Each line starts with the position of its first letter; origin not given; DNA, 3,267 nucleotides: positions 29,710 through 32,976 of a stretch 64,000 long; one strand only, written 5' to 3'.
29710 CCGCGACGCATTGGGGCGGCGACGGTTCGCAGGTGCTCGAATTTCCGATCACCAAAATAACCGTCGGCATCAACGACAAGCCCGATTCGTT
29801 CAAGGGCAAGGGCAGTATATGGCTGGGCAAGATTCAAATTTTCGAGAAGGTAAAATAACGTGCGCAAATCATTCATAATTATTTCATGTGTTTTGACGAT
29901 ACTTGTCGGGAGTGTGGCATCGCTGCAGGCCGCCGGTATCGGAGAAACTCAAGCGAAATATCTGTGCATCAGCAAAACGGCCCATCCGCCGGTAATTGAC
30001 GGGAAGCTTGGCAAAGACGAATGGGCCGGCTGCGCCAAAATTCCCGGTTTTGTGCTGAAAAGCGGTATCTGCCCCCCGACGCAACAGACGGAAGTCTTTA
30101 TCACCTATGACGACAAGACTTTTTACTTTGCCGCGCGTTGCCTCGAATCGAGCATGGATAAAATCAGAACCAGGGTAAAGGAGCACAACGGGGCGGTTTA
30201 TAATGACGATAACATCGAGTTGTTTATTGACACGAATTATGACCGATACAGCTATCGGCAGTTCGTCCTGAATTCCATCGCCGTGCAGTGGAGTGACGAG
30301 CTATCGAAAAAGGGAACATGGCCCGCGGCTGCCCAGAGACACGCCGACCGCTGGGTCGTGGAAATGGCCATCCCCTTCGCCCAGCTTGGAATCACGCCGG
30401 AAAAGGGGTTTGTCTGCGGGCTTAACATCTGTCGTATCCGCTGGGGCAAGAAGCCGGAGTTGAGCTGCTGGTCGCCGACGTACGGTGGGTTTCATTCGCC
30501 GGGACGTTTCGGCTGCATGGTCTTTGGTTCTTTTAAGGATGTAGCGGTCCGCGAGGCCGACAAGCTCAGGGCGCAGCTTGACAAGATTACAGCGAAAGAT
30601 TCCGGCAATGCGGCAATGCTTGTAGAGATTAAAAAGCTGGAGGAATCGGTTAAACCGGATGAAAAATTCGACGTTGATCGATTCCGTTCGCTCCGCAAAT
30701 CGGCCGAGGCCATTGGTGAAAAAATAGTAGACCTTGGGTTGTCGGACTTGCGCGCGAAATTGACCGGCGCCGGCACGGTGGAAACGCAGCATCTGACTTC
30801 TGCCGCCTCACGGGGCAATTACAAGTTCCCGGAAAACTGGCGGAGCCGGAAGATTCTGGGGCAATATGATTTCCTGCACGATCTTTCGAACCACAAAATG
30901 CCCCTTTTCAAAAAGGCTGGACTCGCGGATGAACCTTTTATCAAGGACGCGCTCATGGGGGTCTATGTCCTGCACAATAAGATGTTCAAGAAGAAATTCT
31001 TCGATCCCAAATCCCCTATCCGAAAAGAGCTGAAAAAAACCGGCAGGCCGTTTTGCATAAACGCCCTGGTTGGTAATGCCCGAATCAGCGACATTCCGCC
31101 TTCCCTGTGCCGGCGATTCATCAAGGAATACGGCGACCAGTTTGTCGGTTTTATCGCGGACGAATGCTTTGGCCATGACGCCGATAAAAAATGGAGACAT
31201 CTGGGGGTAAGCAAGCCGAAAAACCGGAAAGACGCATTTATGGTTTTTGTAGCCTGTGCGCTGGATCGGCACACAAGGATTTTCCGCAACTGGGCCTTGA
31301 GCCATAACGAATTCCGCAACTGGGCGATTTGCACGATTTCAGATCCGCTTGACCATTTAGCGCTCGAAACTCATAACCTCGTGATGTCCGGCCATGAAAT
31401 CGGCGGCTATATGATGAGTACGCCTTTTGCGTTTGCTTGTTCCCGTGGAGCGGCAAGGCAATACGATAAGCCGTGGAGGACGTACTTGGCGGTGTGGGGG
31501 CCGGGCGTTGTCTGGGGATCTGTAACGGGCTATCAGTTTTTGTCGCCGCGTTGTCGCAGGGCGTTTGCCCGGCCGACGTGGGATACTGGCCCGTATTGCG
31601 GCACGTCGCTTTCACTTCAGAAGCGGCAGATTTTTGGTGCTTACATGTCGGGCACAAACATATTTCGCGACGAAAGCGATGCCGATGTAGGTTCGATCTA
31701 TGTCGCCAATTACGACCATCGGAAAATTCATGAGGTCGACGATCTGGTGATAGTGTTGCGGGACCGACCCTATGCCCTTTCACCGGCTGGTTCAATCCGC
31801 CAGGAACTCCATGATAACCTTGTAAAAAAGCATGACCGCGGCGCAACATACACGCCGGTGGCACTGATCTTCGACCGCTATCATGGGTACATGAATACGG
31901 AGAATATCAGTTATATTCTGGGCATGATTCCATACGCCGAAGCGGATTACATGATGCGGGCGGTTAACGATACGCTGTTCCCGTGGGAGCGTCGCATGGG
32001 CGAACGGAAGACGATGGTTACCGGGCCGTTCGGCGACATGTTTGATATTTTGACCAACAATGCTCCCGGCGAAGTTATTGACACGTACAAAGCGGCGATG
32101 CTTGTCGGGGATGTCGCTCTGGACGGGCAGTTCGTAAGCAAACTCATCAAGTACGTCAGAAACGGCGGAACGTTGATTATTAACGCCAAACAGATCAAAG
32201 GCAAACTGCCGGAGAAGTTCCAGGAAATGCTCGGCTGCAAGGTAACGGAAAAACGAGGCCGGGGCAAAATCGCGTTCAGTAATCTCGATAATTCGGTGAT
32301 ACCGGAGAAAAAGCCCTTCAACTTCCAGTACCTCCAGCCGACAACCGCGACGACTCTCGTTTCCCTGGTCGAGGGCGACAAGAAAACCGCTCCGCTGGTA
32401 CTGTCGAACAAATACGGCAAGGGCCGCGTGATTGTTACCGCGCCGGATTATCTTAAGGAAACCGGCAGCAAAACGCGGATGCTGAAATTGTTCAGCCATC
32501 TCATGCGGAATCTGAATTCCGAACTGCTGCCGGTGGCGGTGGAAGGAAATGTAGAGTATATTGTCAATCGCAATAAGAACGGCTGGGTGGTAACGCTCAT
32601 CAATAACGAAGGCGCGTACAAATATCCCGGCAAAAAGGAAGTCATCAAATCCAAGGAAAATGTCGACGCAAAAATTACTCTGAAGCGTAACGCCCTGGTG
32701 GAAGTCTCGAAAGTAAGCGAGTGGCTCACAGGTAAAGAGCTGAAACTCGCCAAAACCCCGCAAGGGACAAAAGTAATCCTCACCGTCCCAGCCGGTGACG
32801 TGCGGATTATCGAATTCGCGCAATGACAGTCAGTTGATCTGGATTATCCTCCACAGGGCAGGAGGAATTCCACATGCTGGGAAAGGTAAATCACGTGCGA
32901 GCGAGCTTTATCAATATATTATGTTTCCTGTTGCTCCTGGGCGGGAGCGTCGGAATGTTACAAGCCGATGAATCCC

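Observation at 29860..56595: Seven giant paralogous secreted proteins sharing an unassigned hydrolase-like core: candidate novel carbohydrate-active enzyme family in a 27-kb array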

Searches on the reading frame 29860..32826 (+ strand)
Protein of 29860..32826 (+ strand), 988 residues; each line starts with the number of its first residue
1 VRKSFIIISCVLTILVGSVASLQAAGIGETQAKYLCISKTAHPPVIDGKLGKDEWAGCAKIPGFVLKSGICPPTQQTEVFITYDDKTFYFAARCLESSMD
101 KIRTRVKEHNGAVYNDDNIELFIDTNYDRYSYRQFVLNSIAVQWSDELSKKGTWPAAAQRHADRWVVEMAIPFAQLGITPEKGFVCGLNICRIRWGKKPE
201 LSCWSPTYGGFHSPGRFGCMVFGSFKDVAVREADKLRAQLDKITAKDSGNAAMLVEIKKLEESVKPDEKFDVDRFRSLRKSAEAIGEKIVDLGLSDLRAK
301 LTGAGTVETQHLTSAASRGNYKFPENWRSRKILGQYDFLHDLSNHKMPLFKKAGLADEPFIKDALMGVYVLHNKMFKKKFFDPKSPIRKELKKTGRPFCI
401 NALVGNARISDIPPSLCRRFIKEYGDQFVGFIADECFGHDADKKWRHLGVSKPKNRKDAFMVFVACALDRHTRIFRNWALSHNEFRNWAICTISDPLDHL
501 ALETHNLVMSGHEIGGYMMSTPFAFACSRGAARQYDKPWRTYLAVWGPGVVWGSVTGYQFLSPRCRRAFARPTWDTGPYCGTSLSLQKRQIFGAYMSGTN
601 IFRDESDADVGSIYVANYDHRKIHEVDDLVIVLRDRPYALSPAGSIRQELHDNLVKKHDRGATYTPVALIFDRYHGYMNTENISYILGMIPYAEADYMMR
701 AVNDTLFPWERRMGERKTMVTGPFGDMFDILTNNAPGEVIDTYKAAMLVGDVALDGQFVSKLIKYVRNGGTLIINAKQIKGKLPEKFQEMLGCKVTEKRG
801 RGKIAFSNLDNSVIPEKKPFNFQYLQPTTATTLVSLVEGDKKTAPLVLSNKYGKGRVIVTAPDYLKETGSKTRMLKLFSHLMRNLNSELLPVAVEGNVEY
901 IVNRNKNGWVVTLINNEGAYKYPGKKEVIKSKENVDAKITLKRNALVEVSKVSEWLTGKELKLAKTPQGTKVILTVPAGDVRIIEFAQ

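Call 4: search_protein_families(library=pfam, proteins=[window:29860-32826:+], max_evalue=0.1)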
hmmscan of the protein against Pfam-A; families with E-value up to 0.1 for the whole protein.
window:29860-32826:+ (988 aa): 3 families
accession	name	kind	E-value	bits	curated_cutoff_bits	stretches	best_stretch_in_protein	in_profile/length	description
PF06452.16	CBM9_1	-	3.1e-08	34.2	23.4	1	46-191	1-147/185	Carbohydrate family 9 binding domain-like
PF08532.16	Glyco_hydro_42M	-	4.5e-05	23.5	25.8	1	754-861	69-185/207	Beta-galactosidase trimerisation domain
PF22369.2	GLMA_2nd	-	0.025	14.7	27.7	1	742-776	48-82/138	GLMA-like, second domain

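Call 6: search_protein_families(library=ncbifam, proteins=[window:29860-32826:+], max_evalue=0.1)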
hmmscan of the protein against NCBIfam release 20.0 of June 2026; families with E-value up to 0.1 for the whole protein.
window:29860-32826:+ (988 aa): 0 families

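Call 79: find_related_loci(query=A1, collection=genome_contigs, flank=6000)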
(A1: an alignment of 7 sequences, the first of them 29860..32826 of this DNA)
Query A1 (988 aa) in genome_contigs; peptide patterns used: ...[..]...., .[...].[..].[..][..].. (x = any residue, [..] = any of these).
207 stretches matched a pattern; 138 encode a relative of the query (tblastn E <= 1e-3); the best 80 are kept; 79 distinct loci.
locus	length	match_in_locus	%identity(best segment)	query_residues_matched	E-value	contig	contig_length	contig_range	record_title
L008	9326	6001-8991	45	7-986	0e+0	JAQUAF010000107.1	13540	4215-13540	MAG: Verrucomicrobiia bacterium isolate STC_78 NODE_10249_length_13540_cov_9.690897_Sandtown_C, whole genome shotgun seq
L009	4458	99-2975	44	19-986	0e+0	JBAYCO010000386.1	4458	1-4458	MAG: Victivallaceae bacterium isolate SO_2016_CLC_T2_3 scaffold40917_PH3_Jul20_2016, whole genome shotgun sequence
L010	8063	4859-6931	55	311-986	0e+0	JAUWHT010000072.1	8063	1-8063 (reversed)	MAG: Pirellulales bacterium isolate CSMAG_2275 CSMAG_2275_k141_555520_length_8063_cov_21.9417, whole genome shotgun sequ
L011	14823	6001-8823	31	29-988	3e-121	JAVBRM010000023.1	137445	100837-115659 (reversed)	MAG: Victivallaceae bacterium isolate EPI_MAG_00195 c_000001297951, whole genome shotgun sequence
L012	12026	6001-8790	29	22-986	6e-103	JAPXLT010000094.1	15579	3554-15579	MAG: Lentisphaeria bacterium isolate binned_ad_5.23 NODE_3846_length_15579_cov_2.522651, whole genome shotgun sequence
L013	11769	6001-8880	29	44-986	7e-102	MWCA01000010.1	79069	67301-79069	MAG: Lentisphaerae bacterium ADurb.Bin242 BWY31_contig000010, whole genome shotgun sequence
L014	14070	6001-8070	32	324-986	2e-91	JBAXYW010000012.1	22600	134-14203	MAG: Lentisphaeria bacterium isolate SO_2016_CLC_T1_27 scaffold01348_PH3_Jul14_2016, whole genome shotgun sequence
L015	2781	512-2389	29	336-988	1e-58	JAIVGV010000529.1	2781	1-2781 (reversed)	MAG: Acidobacteria bacterium isolate MAG110 MTG110_21696, whole genome shotgun sequence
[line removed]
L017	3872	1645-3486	28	351-985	3e-55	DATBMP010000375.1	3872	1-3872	MAG TPA_asm: Pyrinomonadaceae bacterium isolate SMAG_U4001 k141_1252644, whole genome shotgun sequence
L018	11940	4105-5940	28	351-986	8e-55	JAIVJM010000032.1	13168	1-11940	MAG: Acidobacteria bacterium isolate MAG52 MTG52_1920, whole genome shotgun sequence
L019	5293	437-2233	28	333-986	6e-55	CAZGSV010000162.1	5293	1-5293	MAG TPA_asm: uncultured Armatimonadia bacterium isolate binchicken_co33_502 genome assembly, contig: NODE_23692_length_5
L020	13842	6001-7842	29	351-988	6e-55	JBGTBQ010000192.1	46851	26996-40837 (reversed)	MAG: Pyrinomonadaceae bacterium isolate JTS-RE10 k141_9016389, whole genome shotgun sequence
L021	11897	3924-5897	27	322-986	2e-53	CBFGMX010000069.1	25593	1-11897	MAG TPA_asm: uncultured bacterium isolate SRR29873488_binner23_Refined_1 genome assembly, contig: ERZ27315275.132, whole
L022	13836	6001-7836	28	351-986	2e-52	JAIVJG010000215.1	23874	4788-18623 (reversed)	MAG: Acidobacteria bacterium isolate MAG42 MTG42_3036, whole genome shotgun sequence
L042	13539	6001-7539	29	453-988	6e-49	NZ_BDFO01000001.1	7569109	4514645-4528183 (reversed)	Oligoflexus tunisiensis strain Shr3, whole genome shotgun sequence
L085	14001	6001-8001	27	324-988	5e-51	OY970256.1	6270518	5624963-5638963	MAG: Pyrinomonadaceae bacterium isolate MFD09212.bin.c.2 genome assembly, chromosome: 1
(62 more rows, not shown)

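Call 83: search_protein_families(library=pfam, proteins=[L085:5167-8010:+, L085:2108-3661:-, L085:4404-5183:+, L085:9544-10452:-, L085:11576-13606:+, L042:5152-7581:+, L042:3591-5132:+, L042:725-2956:-, L042:7578-9179:-, L042:10838-11932:-], max_evalue=0.001)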
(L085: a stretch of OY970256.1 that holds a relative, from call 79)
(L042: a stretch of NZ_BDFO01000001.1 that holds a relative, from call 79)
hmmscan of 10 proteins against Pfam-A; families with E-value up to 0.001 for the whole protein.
L085:5167-8010:+ (947 aa): 1 family
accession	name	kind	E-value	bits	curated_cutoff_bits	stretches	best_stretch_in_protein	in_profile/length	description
PF08532.16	Glyco_hydro_42M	-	0.00013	22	25.8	0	704-823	53-186/207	Beta-galactosidase trimerisation domain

L085:2108-3661:- (517 aa): 5 families
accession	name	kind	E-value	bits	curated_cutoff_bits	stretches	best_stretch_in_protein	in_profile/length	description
PF00033.24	Cytochrome_B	-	9.5e-35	120.6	27.2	1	45-215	17-187/189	Cytochrome b/b6/petB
PF13631.11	Cytochrom_B_N_2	-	4.3e-33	115.1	27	1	102-256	4-162/169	Cytochrome b(N-terminal)/b6/petB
PF13442.11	Cytochrome_CBB3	-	1.2e-07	32.4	27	1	441-511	10-68/68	Cytochrome C oxidase, cbb3-type, subunit III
PF00034.26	Cytochrom_C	-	2e-06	29.4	21.3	1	441-514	8-89/90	Cytochrome c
PF14358.11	DUF4405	-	0.00088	20.2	26.7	1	48-110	6-63/66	Domain of unknown function (DUF4405)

L085:4404-5183:+ (259 aa): 1 family
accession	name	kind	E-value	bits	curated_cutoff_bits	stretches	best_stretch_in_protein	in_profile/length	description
PF06778.18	Chlor_dismutase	-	7.4e-59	199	25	1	63-248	6-188/189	Chlorite dismutase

L085:9544-10452:- (302 aa): 0 families

L085:11576-13606:+ (676 aa): 2 families
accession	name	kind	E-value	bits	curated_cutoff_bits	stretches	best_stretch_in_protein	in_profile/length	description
PF20245.3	DUF6600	-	4.1e-28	97.9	27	1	275-376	3-100/102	Family of unknown function (DUF6600)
PF04773.18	FecR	-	2.1e-08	35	24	1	88-183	1-95/97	FecR protein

L042:5152-7581:+ (809 aa): 0 families

L042:3591-5132:+ (513 aa): 1 family
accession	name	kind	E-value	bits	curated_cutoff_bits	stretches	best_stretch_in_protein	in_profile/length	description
PF13231.12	PMT_2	-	2.4e-12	47.8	26.1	1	63-227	1-160/160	Dolichyl-phosphate-mannose-protein mannosyltransferase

L042:725-2956:- (743 aa): 2 families
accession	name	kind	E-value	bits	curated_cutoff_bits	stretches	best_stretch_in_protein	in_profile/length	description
PF04734.18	Ceramidase_alk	-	1.1e-150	503.2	32.1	1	86-582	1-509/509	Neutral/alkaline non-lysosomal ceramidase, N-terminal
PF17048.11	Ceramidse_alk_C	-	1.9e-48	164.9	30.5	1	584-740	1-167/169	Neutral/alkaline non-lysosomal ceramidase, C-terminal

L042:7578-9179:- (533 aa): 0 families

L042:10838-11932:- (364 aa): 0 families

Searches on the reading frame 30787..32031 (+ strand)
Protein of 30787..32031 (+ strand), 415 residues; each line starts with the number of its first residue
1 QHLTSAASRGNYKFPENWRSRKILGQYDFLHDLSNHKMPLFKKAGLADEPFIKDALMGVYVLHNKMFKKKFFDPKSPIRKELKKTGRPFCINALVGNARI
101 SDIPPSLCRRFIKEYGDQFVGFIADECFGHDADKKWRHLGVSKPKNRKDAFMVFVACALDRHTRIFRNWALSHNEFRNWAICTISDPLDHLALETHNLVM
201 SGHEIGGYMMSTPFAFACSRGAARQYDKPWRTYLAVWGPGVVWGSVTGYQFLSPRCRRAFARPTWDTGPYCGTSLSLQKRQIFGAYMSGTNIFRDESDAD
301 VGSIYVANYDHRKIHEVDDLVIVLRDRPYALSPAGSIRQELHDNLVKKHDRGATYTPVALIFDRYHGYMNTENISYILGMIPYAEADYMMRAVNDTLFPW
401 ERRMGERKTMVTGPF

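Call 50: predict_structure(alignment_id=A3)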
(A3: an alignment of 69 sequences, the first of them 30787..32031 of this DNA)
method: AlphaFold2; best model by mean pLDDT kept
length: 415 residues; sequences in the alignment: 69
mean_pLDDT: 91.6   pTM: 0.90
mean pLDDT of the five models: 91.6, 90.8, 90.5, 90.4, 90.3
residues with pLDDT >= 90: 331; 70-90: 64; 50-70: 12; < 50: 8
segments of 3 or more residues with pLDDT < 50: 1-8
pLDDT, mean of each block of 10 residues (from residue 1): 46 83 97 95 97 97 95 98 98 77 94 98 95 95 97 96 90 95 95 93 94 94 95 93 90 91 80 95 96 89 92 96 93 98 95 83 91 93 95 92 89 77
secondary structure, 60 per line:
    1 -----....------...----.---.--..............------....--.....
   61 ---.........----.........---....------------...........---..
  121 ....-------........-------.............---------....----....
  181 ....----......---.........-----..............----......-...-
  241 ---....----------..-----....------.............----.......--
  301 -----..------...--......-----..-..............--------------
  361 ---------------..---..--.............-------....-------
elements in order: H6-9 E30-34 H35-43 H50-53 E56-60 H64-72 H77-85 E89-92 H105-115 E119-124 H132-139 H147-159 H169-172 E180-184 H189-194 E198-206 H212-225 E230-235 E237-239 E244-247 E265-268 H275-287 E292-295 H319-324 H333-346 H385-397 H405-408
